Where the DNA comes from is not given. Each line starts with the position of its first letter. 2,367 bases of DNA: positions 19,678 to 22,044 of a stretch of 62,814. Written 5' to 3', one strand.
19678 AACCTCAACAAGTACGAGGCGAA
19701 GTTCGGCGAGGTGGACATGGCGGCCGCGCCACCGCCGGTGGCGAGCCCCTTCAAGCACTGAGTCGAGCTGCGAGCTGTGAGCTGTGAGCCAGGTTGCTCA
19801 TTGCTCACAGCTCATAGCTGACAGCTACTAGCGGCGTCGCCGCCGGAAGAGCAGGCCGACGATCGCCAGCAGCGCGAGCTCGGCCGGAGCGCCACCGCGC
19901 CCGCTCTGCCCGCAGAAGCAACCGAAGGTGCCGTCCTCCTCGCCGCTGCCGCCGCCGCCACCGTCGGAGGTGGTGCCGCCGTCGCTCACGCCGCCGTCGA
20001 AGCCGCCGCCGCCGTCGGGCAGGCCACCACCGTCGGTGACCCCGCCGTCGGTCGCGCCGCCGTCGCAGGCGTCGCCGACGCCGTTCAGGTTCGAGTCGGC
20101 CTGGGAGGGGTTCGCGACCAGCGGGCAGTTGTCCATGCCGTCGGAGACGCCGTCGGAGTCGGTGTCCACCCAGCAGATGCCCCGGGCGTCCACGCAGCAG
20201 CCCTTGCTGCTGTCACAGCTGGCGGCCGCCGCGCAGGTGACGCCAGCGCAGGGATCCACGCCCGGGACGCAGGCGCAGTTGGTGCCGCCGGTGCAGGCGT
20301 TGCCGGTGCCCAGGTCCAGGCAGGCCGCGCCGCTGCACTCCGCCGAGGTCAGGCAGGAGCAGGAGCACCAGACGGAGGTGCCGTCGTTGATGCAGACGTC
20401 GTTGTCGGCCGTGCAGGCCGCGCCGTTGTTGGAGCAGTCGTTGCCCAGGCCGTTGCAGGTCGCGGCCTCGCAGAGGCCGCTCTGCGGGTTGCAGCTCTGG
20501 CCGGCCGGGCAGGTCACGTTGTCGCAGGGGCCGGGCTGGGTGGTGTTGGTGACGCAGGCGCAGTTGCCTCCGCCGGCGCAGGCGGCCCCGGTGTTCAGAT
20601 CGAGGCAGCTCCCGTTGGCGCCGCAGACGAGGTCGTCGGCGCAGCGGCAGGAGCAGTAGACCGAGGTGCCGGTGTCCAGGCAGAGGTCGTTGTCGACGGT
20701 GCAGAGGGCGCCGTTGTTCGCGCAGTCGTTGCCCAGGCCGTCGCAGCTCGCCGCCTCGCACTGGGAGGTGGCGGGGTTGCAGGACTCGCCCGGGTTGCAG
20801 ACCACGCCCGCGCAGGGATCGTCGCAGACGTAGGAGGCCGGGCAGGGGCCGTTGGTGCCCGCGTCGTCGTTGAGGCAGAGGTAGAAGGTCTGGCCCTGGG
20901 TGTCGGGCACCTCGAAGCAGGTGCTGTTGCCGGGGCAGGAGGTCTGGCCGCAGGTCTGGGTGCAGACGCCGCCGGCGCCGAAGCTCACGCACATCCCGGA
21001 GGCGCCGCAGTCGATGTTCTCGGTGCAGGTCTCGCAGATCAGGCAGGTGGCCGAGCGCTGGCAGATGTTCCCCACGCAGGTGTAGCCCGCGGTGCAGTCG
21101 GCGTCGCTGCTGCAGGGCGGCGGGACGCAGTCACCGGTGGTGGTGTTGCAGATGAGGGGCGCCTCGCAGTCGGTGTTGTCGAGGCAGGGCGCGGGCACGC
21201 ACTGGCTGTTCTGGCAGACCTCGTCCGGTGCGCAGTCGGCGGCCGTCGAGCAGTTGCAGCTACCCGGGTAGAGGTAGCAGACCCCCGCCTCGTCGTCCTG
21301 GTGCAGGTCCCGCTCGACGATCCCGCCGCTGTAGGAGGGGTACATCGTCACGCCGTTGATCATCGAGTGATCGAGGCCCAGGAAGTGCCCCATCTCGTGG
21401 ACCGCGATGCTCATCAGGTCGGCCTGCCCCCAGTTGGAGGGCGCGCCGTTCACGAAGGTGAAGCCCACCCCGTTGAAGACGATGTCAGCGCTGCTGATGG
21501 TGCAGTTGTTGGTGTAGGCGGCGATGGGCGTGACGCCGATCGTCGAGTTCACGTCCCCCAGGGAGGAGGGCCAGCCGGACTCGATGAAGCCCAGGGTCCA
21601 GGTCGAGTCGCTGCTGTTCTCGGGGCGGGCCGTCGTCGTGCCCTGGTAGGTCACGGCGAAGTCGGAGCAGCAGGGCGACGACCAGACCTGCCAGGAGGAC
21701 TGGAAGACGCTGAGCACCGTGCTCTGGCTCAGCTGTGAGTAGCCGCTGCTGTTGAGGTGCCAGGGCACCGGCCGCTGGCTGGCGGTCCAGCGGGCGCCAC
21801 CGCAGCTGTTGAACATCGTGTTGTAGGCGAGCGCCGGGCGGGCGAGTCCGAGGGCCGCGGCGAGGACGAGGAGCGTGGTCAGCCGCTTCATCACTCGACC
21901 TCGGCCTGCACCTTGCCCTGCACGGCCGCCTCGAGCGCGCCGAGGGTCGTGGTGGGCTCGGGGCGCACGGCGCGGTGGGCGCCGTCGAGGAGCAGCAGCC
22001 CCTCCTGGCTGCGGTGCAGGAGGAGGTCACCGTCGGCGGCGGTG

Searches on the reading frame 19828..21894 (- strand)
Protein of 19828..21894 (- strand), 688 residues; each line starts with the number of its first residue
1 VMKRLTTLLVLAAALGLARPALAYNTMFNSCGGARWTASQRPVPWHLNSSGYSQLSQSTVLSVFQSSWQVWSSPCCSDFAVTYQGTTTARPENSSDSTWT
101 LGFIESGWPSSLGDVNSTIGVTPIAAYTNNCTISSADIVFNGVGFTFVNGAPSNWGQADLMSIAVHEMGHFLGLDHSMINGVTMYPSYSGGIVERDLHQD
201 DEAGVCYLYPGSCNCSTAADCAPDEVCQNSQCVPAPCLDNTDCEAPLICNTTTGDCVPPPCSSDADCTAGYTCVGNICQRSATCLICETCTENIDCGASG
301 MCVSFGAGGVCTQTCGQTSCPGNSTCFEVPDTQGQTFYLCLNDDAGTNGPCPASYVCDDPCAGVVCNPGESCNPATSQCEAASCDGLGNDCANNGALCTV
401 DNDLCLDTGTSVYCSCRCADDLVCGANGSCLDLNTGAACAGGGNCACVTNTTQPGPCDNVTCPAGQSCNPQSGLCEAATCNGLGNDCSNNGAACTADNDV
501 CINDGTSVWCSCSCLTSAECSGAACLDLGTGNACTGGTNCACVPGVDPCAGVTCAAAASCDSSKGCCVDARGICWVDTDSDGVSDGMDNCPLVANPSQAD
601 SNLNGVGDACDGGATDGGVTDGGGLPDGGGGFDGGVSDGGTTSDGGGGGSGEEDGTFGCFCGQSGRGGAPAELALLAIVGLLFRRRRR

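Call 42: search_protein_families(library=ncbifam, proteins=[window:19828-21894:-], max_evalue=0.001)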
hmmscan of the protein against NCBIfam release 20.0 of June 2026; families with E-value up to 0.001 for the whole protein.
window:19828-21894:- (688 aa): 4 families
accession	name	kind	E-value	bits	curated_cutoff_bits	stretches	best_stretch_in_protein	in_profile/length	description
NF041905.1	MXAN_2677_2678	equivalog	6.8e-15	54.8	250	1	116-224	131-249/283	myxosortase-dependent metalloprotease, MXAN_2677/MXAN_2678 family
NF045500.1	Omp28_seleno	equivalog_domain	8.2e-06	25.4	200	1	576-612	273-309/377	Omp28-related selenoprotein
NF038122.1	metallo_LGF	subfamily_domain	0.00021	21.4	80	1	125-174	100-157/274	NF038122 family metalloprotease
NF045638.1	Mrt_dep_phytase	exception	0.00055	18.7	440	0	608-688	356-428/430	myxosortase-dependent phytase-like phosphatase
